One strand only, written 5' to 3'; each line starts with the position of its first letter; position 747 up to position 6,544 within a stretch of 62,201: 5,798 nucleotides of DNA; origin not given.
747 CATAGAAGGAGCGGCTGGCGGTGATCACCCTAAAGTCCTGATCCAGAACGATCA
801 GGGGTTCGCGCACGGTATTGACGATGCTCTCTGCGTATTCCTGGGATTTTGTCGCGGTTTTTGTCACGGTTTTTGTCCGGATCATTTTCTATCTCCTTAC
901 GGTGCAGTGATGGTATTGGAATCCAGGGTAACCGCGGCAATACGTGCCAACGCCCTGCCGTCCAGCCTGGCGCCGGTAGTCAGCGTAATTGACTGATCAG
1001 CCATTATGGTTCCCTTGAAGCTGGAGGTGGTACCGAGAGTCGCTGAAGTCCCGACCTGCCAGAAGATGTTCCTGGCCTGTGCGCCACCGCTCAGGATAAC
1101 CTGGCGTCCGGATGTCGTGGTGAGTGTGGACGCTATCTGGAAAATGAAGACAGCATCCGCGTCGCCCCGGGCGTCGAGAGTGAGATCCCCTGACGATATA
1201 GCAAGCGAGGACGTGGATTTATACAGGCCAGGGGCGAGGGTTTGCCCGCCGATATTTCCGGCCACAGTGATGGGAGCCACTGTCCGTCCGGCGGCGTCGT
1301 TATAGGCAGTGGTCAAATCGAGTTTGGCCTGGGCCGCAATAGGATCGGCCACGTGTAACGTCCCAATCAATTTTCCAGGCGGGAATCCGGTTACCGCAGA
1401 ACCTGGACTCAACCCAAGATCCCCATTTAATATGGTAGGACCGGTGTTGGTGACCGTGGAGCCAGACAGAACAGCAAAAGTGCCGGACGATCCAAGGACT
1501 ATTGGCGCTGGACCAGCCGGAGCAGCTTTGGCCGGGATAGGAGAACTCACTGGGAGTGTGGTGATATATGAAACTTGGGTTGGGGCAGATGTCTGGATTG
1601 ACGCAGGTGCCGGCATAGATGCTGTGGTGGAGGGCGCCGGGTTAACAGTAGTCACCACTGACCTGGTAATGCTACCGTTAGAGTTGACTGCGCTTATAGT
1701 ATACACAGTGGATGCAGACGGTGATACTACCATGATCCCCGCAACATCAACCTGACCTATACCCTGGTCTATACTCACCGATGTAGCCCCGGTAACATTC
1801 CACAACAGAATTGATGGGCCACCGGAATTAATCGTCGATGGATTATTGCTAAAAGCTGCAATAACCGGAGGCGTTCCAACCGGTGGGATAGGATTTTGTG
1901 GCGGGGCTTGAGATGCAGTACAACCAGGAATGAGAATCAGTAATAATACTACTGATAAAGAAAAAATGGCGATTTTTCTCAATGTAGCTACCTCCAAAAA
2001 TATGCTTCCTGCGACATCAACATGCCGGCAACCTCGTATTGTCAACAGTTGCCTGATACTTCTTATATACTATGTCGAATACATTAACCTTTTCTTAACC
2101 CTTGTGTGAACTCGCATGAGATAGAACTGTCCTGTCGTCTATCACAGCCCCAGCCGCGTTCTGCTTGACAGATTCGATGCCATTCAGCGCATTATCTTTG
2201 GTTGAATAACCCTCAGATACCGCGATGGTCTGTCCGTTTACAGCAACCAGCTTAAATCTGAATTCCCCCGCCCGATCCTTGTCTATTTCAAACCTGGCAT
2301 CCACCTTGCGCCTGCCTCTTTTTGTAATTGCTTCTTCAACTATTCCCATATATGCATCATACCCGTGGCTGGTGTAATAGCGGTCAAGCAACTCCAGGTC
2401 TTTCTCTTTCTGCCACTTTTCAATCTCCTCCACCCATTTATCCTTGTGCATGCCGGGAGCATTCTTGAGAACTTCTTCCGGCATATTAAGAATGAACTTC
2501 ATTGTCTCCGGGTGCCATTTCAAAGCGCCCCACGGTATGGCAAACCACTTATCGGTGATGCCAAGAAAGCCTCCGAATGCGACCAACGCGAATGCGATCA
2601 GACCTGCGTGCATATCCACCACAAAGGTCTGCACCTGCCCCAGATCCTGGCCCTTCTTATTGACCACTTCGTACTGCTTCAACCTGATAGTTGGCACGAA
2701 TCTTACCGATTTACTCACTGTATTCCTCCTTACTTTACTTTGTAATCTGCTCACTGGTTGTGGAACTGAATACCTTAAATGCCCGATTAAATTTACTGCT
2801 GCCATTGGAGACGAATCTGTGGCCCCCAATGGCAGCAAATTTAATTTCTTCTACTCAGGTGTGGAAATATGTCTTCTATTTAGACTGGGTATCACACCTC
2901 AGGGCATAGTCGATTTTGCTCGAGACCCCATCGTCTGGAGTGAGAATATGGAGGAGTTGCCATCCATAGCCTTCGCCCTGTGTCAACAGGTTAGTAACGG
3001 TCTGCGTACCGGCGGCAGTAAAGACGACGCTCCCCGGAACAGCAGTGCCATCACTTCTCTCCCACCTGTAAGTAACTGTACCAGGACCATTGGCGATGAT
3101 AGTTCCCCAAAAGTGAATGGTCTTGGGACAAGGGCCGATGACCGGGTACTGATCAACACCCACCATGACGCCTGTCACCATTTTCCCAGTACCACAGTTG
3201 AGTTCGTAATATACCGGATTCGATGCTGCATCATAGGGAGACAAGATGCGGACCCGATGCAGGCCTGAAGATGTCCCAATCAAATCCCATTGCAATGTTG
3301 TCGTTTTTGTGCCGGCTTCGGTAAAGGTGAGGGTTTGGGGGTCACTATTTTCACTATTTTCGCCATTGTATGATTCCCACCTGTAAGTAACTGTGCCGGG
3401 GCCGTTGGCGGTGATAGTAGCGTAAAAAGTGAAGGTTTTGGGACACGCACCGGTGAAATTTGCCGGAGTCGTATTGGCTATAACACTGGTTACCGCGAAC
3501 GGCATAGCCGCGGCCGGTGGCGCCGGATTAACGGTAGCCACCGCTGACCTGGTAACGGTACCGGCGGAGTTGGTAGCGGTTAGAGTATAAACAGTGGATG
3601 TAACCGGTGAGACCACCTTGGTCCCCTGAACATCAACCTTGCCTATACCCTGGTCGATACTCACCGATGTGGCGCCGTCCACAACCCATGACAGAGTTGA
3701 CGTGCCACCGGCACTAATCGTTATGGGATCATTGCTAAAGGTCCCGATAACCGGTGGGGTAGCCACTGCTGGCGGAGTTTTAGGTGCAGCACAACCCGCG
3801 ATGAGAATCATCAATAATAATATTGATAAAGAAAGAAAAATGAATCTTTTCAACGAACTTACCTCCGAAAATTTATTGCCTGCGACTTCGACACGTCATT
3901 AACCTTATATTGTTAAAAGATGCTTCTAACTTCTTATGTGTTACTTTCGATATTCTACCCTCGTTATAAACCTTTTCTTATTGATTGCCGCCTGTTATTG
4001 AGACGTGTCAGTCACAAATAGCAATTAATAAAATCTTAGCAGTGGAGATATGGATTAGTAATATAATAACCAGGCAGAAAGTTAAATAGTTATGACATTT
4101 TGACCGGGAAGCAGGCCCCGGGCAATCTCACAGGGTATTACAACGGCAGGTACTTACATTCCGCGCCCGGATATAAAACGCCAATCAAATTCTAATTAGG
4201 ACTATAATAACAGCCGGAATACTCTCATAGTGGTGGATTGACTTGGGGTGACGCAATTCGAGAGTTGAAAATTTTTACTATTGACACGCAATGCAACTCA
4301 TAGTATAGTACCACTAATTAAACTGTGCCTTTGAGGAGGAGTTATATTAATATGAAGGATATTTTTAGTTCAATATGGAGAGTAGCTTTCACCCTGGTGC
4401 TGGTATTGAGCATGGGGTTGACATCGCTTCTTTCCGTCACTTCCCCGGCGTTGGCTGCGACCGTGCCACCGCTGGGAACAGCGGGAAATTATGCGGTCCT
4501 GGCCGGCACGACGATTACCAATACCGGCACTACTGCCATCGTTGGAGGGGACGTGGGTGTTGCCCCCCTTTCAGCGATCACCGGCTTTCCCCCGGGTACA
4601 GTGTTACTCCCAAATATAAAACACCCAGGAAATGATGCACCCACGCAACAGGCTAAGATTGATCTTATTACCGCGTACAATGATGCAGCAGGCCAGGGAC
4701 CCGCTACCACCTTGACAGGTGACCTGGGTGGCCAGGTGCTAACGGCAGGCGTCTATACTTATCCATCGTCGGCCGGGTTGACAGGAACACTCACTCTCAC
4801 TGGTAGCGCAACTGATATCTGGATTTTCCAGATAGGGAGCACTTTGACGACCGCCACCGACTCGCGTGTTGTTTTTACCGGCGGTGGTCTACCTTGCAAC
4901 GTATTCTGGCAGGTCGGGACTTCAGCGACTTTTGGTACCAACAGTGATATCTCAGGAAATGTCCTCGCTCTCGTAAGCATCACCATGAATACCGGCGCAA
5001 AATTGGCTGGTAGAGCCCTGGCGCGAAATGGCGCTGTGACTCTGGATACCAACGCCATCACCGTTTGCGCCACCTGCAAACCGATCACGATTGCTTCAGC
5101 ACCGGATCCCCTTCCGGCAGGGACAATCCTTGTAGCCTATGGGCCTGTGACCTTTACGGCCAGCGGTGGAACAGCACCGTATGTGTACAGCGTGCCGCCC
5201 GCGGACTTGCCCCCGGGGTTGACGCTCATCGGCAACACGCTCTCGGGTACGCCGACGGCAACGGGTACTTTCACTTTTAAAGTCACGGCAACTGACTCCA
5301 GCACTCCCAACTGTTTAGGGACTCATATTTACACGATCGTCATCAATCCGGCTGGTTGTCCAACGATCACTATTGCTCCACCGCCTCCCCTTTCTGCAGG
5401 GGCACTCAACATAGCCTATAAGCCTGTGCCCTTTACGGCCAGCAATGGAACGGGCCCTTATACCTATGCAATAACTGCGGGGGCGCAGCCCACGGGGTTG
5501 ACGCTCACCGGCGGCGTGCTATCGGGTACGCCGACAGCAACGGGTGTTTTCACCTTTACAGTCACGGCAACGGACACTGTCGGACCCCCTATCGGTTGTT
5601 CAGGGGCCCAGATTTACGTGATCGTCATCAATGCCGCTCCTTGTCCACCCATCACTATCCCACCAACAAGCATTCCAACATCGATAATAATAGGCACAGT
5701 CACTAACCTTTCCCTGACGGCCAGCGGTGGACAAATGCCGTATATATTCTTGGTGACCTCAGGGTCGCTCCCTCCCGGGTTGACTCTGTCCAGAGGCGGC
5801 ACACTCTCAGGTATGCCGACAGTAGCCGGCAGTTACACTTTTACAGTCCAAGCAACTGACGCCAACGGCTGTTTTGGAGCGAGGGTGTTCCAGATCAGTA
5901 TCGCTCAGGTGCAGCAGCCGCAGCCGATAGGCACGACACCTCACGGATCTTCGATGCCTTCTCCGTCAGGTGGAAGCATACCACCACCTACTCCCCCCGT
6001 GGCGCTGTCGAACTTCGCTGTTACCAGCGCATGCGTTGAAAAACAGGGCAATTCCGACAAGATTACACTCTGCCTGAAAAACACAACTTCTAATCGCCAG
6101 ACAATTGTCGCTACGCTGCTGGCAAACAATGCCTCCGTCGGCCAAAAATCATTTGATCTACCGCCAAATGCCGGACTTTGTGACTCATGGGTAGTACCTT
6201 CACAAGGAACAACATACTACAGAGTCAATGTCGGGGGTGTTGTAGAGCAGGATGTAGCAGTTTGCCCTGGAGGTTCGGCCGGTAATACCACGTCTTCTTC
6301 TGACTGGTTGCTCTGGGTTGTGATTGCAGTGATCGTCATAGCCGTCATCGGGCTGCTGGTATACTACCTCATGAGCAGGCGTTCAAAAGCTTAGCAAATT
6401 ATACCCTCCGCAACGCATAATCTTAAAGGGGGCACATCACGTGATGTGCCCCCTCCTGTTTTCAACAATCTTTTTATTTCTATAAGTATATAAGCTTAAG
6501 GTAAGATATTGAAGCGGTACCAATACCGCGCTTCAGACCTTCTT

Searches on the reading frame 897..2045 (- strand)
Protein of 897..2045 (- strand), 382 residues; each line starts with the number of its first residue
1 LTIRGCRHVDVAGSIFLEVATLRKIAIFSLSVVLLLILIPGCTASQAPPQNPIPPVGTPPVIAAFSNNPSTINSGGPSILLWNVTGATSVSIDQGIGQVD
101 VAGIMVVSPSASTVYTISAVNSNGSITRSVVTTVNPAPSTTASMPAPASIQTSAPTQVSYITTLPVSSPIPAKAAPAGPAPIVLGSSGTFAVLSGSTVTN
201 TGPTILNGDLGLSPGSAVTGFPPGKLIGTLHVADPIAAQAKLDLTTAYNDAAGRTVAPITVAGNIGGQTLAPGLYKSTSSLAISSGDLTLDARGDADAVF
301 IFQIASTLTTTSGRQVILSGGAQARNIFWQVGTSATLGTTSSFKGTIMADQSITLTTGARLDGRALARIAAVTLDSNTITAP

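Call 68: search_protein_families(library=pfam, proteins=[window:897-2045:-], max_evalue=0.0001)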
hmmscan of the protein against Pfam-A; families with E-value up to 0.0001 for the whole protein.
window:897-2045:- (382 aa): 1 family
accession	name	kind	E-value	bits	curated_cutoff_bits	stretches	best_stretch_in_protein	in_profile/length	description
PF11999.13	Ice_binding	-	1.9e-68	230.7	28.7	1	192-380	1-208/208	Ice-binding-like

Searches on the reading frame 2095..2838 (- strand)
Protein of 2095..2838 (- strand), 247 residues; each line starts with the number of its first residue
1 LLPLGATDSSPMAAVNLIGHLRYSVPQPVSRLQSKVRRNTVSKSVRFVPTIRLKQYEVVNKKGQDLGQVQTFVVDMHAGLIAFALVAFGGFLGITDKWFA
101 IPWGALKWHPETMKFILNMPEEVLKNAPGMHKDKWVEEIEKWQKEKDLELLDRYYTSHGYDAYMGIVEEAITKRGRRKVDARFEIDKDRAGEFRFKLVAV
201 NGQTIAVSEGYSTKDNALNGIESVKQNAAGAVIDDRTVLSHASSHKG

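Call 68: search_protein_families(library=pfam, proteins=[window:2095-2838:-], max_evalue=0.0001)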
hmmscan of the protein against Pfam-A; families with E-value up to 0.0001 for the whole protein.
window:2095-2838:- (247 aa): 2 families
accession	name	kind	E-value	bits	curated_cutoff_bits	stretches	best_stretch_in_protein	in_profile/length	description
PF07411.17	DUF1508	-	4.6e-20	71.7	22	1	188-235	1-48/48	Domain of unknown function (DUF1508)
PF05239.21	PRC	-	8.9e-09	35.7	21.2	1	53-107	9-61/78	PRC-barrel domain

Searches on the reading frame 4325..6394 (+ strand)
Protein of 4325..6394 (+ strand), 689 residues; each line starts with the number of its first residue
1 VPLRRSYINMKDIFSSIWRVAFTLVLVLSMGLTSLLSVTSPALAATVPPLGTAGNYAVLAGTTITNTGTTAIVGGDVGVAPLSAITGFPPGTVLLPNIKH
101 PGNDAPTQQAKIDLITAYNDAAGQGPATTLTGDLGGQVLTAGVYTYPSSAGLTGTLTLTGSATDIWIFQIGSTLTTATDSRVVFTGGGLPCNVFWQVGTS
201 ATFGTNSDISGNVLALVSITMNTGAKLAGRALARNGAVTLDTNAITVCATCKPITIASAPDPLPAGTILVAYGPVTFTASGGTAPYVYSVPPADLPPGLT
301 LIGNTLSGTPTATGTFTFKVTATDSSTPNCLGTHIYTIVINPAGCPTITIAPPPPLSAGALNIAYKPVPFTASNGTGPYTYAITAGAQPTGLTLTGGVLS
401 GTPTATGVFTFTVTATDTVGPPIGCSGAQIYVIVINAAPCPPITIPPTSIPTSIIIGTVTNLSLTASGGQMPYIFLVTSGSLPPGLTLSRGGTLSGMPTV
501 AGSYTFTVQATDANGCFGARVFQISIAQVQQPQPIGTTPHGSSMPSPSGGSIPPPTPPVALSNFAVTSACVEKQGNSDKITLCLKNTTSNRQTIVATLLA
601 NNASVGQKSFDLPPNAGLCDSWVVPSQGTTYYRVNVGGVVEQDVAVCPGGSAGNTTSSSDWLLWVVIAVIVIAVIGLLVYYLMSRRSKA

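Call 68: search_protein_families(library=pfam, proteins=[window:4325-6394:+], max_evalue=0.0001)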
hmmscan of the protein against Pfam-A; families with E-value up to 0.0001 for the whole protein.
window:4325-6394:+ (689 aa): 3 families
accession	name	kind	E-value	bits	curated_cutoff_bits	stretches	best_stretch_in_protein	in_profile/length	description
PF11999.13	Ice_binding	-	3.3e-57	194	28.7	1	58-246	1-208/208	Ice-binding-like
PF05345.18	He_PIG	-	8.4e-24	84.3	24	3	443-526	3-95/96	Putative Ig domain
PF13573.12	SprB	-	3.7e-07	30.1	28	0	275-289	17-31/37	SprB repeat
